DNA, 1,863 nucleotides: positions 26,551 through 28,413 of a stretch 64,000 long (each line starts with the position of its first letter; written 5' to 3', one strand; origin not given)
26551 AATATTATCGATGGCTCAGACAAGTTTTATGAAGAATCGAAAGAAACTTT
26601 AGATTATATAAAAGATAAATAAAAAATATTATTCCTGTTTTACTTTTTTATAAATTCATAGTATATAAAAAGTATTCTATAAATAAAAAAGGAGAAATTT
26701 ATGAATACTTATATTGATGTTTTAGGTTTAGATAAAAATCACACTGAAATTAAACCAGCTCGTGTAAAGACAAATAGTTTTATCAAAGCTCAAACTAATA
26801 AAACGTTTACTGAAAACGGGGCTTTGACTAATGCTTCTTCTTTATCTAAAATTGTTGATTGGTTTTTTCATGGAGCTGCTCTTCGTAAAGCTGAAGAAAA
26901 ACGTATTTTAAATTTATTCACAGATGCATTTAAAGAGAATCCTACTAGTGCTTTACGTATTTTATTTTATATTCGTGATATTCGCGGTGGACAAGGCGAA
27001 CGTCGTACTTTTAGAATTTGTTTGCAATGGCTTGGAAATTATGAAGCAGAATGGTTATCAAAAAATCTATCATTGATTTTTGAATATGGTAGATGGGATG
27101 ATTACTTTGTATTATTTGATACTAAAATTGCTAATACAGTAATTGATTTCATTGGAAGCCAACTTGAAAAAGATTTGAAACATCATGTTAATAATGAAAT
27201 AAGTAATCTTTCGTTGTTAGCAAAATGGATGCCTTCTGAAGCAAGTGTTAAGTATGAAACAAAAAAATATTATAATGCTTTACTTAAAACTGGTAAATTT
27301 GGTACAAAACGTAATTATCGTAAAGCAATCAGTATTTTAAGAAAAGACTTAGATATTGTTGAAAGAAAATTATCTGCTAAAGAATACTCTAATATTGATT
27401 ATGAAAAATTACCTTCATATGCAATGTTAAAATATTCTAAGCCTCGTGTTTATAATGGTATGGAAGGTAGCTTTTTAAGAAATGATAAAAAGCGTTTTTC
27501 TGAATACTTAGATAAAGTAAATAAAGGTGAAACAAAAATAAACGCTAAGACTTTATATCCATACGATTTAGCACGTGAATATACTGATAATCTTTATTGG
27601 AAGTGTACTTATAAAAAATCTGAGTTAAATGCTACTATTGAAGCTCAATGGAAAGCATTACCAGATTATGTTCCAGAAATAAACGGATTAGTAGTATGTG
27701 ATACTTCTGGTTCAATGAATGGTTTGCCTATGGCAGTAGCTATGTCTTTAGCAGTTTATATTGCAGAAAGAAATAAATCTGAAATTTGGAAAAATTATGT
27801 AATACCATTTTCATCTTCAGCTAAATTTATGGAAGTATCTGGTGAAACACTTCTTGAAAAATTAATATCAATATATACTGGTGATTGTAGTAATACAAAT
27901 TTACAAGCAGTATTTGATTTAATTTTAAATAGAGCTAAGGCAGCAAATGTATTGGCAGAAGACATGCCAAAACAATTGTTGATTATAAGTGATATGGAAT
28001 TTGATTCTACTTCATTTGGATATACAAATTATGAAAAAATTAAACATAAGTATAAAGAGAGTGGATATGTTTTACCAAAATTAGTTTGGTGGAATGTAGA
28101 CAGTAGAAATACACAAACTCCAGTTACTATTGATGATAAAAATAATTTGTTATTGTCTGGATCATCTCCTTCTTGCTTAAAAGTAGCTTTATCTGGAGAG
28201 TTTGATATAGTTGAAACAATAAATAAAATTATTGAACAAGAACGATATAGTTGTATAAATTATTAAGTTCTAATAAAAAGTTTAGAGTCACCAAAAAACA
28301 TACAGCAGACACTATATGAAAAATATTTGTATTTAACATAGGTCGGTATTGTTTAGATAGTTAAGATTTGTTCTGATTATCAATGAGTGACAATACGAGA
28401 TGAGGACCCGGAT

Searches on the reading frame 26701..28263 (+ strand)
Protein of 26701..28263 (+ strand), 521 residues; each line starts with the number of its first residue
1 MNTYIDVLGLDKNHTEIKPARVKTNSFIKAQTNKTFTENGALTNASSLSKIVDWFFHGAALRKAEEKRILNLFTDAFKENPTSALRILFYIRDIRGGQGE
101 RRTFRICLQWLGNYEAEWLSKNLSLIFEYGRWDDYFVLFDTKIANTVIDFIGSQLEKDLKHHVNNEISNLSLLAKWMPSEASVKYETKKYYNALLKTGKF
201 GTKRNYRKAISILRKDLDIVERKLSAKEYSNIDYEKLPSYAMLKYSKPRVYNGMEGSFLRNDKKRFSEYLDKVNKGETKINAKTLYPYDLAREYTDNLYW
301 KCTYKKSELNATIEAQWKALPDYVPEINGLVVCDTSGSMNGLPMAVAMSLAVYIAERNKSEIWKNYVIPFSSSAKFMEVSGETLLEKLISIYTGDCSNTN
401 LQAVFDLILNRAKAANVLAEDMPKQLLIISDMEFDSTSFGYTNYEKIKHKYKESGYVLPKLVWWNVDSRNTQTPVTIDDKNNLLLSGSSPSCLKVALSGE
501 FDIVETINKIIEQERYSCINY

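Call 41: search_protein_families(library=pfam, proteins=[window:26701-28263:+], max_evalue=0.001)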
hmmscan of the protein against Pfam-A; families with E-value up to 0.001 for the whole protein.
window:26701-28263:+ (521 aa): 2 families
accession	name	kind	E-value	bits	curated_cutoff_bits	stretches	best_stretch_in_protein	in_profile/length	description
PF11443.14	DUF2828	-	3.3e-42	145.2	29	2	204-320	284-395/405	Domain of unknown function (DUF2828)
PF25043.1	DUF7788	-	6.7e-41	140.4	27.1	1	329-505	2-192/221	Domain of unknown function (DUF7788)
